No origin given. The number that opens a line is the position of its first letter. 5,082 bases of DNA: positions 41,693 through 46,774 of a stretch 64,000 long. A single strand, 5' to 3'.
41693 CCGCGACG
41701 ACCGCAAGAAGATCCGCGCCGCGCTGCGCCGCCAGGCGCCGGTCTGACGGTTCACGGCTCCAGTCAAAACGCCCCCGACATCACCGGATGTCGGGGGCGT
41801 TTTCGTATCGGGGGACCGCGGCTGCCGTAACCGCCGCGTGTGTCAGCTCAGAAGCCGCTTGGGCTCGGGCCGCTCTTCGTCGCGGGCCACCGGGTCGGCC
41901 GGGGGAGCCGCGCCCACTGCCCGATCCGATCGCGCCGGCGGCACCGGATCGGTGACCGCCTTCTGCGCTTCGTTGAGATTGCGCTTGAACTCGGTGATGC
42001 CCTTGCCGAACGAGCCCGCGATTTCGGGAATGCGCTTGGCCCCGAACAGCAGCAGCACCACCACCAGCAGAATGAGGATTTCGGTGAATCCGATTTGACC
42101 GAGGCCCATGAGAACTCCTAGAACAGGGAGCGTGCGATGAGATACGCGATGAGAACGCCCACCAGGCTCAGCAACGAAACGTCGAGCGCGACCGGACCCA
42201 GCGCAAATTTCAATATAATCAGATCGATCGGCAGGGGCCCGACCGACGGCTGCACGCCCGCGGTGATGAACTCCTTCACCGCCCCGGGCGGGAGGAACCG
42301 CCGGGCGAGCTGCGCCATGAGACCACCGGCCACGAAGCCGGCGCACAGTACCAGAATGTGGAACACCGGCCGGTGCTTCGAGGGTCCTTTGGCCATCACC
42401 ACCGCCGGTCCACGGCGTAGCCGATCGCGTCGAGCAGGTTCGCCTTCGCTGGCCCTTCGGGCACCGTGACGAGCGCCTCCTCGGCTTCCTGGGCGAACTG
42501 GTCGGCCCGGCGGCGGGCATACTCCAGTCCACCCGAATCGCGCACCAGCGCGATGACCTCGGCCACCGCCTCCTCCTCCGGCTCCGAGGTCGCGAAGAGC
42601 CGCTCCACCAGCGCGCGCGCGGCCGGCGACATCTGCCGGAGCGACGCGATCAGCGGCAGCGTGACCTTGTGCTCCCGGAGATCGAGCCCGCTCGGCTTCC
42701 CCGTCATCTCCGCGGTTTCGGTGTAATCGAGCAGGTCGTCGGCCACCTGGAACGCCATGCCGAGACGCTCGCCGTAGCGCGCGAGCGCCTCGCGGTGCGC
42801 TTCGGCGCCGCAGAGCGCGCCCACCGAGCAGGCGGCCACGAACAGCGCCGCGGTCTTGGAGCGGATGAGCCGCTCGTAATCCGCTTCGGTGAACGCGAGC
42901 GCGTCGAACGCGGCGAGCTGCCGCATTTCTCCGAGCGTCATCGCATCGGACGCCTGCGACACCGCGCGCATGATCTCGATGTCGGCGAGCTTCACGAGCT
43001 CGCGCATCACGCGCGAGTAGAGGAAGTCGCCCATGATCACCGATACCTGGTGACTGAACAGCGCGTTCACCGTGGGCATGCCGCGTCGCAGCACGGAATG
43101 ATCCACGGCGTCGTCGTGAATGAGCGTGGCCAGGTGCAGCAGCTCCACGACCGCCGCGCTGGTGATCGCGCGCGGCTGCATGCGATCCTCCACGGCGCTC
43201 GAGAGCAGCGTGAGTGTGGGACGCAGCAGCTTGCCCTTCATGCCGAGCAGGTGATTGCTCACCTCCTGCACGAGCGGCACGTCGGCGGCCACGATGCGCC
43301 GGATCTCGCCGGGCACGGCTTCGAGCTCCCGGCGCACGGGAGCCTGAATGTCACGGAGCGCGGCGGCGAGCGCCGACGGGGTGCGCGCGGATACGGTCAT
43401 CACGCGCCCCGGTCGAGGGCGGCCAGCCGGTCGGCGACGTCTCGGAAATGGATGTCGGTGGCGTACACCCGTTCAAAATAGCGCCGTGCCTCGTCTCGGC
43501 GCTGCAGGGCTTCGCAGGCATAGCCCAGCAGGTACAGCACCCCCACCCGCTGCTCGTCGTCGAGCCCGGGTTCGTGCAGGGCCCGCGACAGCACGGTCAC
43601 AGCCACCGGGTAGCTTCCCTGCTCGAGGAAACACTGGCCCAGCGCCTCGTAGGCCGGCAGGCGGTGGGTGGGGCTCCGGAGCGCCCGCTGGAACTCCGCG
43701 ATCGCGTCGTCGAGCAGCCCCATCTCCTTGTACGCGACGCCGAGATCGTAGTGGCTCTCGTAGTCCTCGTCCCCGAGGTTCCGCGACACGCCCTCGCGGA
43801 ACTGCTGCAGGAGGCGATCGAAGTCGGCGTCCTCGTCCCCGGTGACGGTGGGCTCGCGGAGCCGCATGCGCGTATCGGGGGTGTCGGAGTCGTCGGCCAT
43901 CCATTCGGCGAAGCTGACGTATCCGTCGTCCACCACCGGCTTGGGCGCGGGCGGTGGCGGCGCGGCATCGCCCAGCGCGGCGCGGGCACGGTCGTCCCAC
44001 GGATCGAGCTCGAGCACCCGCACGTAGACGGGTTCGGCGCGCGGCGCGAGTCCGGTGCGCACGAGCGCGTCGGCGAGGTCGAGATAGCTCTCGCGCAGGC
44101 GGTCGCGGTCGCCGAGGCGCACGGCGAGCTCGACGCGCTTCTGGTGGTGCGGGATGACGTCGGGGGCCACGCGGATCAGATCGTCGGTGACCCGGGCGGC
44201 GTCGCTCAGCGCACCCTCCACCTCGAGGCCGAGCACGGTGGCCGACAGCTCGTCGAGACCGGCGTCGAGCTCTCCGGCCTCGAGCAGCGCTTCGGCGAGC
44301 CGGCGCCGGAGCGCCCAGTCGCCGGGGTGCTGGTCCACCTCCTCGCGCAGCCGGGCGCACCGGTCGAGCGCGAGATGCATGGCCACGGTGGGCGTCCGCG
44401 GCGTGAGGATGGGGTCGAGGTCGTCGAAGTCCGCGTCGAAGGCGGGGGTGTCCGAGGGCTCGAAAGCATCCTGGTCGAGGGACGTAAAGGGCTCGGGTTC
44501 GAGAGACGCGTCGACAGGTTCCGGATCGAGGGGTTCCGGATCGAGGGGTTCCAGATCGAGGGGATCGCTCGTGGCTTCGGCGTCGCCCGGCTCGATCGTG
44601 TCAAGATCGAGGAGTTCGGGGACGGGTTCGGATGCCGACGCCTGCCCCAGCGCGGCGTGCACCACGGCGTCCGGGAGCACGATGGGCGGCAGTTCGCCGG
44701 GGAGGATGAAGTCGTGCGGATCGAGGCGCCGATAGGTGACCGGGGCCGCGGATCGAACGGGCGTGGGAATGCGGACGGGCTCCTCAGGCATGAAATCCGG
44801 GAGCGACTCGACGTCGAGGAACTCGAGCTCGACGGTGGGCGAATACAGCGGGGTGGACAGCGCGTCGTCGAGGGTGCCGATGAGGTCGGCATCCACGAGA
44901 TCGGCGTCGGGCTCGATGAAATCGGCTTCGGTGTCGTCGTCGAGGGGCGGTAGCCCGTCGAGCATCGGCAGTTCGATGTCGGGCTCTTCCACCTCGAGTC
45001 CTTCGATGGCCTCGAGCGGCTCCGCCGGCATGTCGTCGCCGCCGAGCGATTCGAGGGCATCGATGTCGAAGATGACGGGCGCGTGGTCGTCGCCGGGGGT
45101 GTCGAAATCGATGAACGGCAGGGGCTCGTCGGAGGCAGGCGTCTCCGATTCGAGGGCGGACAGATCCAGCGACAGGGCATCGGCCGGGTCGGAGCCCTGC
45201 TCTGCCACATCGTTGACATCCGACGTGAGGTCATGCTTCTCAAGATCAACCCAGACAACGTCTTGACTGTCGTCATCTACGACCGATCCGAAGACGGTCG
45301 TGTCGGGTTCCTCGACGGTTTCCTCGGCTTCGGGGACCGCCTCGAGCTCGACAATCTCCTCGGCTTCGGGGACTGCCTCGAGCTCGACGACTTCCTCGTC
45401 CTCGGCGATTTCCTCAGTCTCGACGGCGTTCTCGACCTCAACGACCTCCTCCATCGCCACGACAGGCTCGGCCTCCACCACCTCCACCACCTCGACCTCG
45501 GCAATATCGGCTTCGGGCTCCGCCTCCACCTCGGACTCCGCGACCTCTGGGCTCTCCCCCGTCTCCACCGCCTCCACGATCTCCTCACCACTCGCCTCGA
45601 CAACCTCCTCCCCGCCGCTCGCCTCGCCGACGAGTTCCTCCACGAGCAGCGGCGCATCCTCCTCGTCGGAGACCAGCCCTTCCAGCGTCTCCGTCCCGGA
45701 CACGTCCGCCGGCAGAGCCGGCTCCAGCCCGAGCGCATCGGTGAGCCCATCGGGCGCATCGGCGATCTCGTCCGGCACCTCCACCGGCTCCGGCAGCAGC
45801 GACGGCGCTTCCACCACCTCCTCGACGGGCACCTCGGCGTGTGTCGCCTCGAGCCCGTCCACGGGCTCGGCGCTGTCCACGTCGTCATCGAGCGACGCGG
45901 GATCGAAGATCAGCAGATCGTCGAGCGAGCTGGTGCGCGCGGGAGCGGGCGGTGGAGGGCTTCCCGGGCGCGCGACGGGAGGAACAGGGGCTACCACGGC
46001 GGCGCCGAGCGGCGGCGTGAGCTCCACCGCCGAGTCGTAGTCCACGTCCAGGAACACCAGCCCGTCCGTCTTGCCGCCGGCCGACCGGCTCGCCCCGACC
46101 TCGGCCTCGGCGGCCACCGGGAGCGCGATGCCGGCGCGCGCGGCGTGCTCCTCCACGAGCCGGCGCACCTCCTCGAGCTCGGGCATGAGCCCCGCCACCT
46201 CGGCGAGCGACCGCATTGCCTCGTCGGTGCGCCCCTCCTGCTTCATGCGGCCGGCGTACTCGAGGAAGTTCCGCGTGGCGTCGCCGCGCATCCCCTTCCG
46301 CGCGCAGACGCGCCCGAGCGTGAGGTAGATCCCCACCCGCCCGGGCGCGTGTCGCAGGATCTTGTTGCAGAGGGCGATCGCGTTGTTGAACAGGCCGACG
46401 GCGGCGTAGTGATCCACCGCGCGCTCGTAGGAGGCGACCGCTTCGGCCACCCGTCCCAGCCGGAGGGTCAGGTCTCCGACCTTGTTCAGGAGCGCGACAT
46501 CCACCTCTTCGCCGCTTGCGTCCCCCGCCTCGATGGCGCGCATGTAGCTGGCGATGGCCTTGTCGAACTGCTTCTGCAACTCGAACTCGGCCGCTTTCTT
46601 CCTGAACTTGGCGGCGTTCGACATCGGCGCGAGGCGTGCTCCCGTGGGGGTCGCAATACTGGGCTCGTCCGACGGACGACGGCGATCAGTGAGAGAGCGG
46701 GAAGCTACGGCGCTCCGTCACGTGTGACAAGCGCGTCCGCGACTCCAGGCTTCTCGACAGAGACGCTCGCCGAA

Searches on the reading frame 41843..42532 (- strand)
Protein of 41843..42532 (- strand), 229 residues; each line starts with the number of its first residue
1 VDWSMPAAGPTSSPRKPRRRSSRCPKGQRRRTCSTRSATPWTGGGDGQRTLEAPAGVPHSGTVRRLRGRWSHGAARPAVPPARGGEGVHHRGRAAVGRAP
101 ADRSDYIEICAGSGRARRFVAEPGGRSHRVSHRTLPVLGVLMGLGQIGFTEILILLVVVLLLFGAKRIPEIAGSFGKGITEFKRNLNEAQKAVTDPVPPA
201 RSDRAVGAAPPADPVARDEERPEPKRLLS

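Call 83: search_protein_families(library=pfam, proteins=[window:41843-42532:-], max_evalue=0.000001)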
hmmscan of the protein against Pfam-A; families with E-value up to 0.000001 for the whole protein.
window:41843-42532:- (229 aa): 1 family
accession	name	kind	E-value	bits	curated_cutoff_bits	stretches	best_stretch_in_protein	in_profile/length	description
PF02416.21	TatA_B_E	-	2.8e-16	58.9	21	1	147-191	1-45/53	mttA/Hcf106 family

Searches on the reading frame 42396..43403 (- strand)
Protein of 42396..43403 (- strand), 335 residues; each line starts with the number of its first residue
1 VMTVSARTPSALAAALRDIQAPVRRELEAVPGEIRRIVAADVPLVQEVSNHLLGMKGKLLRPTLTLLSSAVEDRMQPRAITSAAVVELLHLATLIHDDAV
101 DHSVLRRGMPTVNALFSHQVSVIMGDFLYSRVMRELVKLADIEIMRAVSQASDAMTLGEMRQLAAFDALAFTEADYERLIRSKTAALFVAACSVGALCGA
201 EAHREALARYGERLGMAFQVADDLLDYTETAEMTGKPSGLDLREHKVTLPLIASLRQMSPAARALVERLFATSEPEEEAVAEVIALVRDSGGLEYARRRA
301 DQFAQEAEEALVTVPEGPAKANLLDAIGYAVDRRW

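Call 83: search_protein_families(library=pfam, proteins=[window:42396-43403:-], max_evalue=0.000001)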
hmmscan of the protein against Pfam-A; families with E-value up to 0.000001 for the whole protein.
window:42396-43403:- (335 aa): 1 family
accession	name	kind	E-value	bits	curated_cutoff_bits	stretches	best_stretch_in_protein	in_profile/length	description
PF00348.22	polyprenyl_synt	-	3.2e-63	213.7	27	1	43-286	2-250/251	Polyprenyl synthetase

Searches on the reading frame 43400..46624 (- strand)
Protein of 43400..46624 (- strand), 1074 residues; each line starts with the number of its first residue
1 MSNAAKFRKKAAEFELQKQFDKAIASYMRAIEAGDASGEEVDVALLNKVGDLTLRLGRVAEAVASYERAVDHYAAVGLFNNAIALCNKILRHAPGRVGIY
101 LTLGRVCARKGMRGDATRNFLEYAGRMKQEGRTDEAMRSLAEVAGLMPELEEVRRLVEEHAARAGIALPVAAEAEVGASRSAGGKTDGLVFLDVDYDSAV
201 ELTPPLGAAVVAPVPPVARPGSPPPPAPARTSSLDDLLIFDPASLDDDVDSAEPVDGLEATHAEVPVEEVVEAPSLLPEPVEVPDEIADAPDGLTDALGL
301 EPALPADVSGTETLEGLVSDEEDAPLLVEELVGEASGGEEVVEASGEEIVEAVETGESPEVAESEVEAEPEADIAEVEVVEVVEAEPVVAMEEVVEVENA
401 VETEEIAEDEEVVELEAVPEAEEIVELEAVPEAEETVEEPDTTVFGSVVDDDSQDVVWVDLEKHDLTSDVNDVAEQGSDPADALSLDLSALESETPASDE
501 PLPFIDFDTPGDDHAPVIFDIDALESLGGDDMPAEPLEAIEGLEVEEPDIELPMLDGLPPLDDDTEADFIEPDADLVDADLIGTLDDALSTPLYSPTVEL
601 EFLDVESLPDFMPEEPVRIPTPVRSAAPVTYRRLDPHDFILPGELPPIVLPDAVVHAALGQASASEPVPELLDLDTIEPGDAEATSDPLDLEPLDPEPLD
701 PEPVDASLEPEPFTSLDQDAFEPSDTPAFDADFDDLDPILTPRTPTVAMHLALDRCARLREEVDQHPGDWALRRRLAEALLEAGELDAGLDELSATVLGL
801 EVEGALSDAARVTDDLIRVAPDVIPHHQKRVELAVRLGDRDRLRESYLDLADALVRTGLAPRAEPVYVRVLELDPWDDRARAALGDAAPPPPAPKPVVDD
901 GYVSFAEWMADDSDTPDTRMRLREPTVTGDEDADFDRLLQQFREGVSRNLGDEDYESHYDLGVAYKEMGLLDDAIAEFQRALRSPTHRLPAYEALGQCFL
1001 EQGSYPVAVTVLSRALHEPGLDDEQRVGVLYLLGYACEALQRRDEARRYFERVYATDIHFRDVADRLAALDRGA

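Call 83: search_protein_families(library=pfam, proteins=[window:43400-46624:-], max_evalue=0.000001)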
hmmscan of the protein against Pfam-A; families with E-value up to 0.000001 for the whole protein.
window:43400-46624:- (1074 aa): 10 families
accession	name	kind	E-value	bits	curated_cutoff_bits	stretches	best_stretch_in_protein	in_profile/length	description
PF13424.12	TPR_12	-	5.4e-19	68.6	30.1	0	16-73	15-75/77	Tetratricopeptide repeat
PF07719.23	TPR_2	-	3.2e-17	61.6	27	0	956-983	2-29/34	Tetratricopeptide repeat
PF13432.12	TPR_16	-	1.1e-16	61.4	32.7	0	959-1017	1-59/65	Tetratricopeptide repeat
PF13181.12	TPR_8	-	1.9e-16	59.2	25.7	0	955-983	1-29/34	Tetratricopeptide repeat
PF13428.12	TPR_14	-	1e-15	57.1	23.5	0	845-886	2-43/44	Tetratricopeptide repeat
PF14559.12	TPR_19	-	1.9e-15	57.4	25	0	763-795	18-50/68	Tetratricopeptide repeat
PF00515.34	TPR_1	-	7.5e-15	54.5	27.8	0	956-982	2-28/34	Tetratricopeptide repeat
PF13176.12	TPR_7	-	4.4e-09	36.1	27.9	0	1030-1061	2-33/36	Tetratricopeptide repeat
PF13414.12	TPR_11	-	2e-08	34.3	26.8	0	50-70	1-21/42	TPR repeat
PF13174.12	TPR_6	-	7e-07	29.9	26.3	0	957-983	2-28/33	Tetratricopeptide repeat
